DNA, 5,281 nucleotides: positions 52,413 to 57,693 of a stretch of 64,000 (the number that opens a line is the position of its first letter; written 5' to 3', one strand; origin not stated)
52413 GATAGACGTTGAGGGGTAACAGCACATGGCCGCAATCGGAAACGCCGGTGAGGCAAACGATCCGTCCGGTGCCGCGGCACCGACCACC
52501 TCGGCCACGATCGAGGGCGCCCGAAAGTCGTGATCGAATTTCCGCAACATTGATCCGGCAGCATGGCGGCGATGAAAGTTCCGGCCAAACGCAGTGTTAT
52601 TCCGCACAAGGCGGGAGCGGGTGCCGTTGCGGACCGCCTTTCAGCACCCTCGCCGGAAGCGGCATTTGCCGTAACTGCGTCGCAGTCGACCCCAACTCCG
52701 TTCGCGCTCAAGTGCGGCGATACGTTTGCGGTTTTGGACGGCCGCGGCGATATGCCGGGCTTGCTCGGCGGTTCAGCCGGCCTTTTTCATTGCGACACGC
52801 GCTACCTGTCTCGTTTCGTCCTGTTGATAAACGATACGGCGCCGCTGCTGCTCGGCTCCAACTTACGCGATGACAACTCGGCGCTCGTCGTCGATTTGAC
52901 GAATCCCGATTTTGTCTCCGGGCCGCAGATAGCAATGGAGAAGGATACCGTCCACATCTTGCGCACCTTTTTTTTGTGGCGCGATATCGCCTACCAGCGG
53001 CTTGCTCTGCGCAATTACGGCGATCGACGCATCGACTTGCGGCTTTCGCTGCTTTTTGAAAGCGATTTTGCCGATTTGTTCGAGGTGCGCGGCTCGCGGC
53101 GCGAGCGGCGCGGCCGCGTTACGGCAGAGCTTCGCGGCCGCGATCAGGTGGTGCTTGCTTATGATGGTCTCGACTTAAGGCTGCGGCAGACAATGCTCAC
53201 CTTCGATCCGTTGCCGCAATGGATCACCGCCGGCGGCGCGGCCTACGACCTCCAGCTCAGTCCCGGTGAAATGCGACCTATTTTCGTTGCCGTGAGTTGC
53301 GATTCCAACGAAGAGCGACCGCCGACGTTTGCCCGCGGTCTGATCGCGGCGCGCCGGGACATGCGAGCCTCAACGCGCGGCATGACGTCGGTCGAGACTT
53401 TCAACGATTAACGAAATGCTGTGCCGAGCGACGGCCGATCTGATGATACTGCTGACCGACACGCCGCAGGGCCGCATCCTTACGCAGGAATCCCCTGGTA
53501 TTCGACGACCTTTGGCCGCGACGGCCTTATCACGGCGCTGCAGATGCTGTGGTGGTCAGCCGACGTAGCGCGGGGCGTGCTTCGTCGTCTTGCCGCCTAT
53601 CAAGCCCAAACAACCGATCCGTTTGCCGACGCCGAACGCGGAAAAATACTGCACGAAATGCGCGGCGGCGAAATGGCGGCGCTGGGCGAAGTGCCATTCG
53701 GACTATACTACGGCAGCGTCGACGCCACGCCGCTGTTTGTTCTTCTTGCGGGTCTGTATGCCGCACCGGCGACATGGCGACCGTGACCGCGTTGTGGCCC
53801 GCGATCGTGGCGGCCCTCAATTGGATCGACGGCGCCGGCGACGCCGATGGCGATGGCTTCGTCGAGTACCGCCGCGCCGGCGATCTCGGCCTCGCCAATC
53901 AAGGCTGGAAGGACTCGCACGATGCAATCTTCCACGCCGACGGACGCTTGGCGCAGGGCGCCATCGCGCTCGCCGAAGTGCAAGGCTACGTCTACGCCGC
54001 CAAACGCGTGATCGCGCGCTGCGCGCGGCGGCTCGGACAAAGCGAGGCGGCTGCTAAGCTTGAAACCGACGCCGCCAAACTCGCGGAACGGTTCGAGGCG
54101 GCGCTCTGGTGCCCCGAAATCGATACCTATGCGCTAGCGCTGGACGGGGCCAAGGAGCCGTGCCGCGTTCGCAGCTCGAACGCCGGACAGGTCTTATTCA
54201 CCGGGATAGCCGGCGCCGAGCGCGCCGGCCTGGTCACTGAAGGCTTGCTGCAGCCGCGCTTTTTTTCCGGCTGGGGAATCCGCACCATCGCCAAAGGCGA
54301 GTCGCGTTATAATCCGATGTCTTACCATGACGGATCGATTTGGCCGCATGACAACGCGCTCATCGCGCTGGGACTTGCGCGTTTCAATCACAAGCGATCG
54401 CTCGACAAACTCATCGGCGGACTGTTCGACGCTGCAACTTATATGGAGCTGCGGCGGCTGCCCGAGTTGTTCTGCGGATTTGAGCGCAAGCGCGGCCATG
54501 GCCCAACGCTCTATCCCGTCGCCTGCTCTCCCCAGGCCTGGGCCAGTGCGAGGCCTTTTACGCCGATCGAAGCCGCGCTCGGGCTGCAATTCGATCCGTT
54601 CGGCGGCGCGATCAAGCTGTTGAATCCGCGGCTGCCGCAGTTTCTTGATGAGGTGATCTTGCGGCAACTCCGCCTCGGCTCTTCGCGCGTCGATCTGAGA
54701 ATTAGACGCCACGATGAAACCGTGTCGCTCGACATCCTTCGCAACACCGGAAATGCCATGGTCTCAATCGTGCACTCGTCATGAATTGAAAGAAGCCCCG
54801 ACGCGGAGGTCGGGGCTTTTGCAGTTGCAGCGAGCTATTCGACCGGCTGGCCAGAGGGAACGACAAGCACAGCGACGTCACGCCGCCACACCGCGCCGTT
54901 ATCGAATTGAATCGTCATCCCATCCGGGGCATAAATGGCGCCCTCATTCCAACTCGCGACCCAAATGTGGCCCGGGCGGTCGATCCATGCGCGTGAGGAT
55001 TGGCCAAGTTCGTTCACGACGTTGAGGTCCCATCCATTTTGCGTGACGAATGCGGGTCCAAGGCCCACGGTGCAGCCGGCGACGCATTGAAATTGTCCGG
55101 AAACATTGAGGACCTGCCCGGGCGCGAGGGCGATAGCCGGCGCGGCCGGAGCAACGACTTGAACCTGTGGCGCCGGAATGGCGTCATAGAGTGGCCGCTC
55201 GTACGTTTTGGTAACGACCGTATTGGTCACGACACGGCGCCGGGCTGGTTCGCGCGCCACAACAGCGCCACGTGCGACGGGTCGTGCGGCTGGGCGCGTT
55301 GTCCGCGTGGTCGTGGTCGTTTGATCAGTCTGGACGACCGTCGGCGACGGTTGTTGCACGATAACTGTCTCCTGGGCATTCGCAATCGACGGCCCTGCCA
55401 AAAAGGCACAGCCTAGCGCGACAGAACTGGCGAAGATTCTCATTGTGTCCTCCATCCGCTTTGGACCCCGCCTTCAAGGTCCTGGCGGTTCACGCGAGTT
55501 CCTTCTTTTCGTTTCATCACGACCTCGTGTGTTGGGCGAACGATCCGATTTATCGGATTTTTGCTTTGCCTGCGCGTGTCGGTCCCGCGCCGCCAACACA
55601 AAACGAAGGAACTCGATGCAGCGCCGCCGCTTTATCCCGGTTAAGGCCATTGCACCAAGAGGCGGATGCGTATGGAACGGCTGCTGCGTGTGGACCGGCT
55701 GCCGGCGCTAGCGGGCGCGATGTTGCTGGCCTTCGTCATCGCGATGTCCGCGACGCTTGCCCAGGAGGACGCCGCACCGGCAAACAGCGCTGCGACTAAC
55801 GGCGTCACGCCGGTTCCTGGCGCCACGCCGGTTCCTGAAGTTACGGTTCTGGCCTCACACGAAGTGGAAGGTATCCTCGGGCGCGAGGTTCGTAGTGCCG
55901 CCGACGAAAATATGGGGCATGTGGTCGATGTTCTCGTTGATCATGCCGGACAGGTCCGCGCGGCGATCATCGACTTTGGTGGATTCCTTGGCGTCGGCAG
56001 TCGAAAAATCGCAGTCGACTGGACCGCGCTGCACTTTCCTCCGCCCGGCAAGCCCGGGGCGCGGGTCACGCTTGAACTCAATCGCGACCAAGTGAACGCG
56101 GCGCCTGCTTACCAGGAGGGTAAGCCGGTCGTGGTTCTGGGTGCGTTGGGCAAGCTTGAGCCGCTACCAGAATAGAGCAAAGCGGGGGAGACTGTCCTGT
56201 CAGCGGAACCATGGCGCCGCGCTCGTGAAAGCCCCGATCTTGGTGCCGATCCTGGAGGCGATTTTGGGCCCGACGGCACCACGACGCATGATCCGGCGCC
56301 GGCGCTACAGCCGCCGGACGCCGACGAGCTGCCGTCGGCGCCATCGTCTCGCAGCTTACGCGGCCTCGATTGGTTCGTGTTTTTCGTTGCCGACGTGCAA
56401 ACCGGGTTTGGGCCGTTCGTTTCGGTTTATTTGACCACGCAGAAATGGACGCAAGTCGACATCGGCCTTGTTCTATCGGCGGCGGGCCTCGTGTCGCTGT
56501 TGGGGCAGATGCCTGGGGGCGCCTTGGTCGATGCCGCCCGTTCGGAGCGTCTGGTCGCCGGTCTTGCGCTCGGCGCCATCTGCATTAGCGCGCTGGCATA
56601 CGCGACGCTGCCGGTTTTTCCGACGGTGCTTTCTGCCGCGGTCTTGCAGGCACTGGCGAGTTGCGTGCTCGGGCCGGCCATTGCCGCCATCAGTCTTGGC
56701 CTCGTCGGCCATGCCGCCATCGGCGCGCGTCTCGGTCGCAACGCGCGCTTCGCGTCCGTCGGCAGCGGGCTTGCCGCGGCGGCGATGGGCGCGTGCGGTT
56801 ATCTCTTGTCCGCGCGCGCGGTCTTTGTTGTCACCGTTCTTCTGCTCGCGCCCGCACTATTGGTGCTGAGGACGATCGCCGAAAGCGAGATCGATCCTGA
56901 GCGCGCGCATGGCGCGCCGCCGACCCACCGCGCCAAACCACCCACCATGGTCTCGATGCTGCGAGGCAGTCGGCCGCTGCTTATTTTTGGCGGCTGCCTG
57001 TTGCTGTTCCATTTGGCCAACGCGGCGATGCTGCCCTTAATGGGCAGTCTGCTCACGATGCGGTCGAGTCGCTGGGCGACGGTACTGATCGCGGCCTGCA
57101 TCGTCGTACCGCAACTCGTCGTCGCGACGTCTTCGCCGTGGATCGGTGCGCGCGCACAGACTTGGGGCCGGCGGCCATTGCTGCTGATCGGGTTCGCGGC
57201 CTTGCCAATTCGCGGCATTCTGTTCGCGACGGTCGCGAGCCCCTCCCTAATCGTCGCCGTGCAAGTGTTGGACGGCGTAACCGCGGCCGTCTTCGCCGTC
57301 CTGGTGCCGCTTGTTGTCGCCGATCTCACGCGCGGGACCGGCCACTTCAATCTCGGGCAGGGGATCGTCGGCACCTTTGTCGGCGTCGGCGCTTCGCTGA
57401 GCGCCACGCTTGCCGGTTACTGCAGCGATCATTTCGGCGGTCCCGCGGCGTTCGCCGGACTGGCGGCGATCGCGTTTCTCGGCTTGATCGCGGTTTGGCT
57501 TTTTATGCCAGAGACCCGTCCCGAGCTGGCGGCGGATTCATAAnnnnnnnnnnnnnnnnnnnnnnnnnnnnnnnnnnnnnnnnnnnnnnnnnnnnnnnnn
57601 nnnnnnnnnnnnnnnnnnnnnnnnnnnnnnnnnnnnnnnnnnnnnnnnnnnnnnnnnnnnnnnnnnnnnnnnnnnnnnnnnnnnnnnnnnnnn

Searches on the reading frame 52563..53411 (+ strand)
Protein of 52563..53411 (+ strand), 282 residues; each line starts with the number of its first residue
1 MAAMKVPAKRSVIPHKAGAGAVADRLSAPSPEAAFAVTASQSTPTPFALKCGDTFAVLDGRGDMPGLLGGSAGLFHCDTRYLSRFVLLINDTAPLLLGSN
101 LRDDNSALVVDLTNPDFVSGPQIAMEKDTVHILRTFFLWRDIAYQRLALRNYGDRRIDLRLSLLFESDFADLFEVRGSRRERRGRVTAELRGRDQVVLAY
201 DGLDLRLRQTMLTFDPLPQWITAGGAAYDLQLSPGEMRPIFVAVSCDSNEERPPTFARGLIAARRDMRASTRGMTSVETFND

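Call 8: search_protein_families(library=pfam, proteins=[window:52563-53411:+], max_evalue=0.01)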
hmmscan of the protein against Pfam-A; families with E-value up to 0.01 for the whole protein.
window:52563-53411:+ (282 aa): 1 family
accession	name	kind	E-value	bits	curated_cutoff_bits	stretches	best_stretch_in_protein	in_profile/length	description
PF14742.11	GDE_N_bis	-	2.9e-55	187.5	22.1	1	49-239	1-190/194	N-terminal domain of (some) glycogen debranching enzymes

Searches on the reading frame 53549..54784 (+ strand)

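Call 8: search_protein_families(library=pfam, proteins=[window:53549-54784:+], max_evalue=0.01)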
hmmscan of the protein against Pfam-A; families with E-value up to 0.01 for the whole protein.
window:53549-54784:+ (411 aa): 1 family
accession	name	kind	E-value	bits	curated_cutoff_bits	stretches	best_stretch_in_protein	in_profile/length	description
PF22422.2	MGH1-like_GH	-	3.2e-19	70.2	27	1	72-292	80-324/356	Mannosylglycerate hydrolase MGH1-like glycoside hydrolase domain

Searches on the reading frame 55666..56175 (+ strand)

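Call 8: search_protein_families(library=pfam, proteins=[window:55666-56175:+], max_evalue=0.01)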
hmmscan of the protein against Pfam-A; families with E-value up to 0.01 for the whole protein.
window:55666-56175:+ (169 aa): 1 family
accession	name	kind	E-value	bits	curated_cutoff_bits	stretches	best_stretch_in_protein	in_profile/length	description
PF05239.21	PRC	-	3.1e-10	40.3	21.2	1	70-120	9-58/78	PRC-barrel domain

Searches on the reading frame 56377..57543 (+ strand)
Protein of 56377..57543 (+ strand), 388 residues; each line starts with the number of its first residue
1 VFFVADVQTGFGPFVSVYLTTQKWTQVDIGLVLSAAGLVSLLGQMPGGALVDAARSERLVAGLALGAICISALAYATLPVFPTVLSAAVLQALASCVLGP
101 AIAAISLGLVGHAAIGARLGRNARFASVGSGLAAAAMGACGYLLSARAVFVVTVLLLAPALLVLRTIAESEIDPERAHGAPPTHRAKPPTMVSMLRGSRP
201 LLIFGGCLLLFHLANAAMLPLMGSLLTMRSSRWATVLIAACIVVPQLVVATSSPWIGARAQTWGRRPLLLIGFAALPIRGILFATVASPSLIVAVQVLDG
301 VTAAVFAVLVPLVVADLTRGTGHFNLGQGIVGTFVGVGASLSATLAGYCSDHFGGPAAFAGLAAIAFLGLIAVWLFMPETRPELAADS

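Call 8: search_protein_families(library=pfam, proteins=[window:56377-57543:+], max_evalue=0.01)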
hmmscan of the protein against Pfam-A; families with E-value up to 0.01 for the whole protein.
window:56377-57543:+ (388 aa): 2 families
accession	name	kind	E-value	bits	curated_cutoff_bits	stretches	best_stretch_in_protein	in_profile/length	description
PF07690.21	MFS_1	-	8.6e-33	114.1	33.4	2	2-275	6-277/347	Major Facilitator Superfamily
PF12832.13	MFS_1_like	-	3.2e-15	56.5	25.2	1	7-359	14-371/373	MFS_1 like family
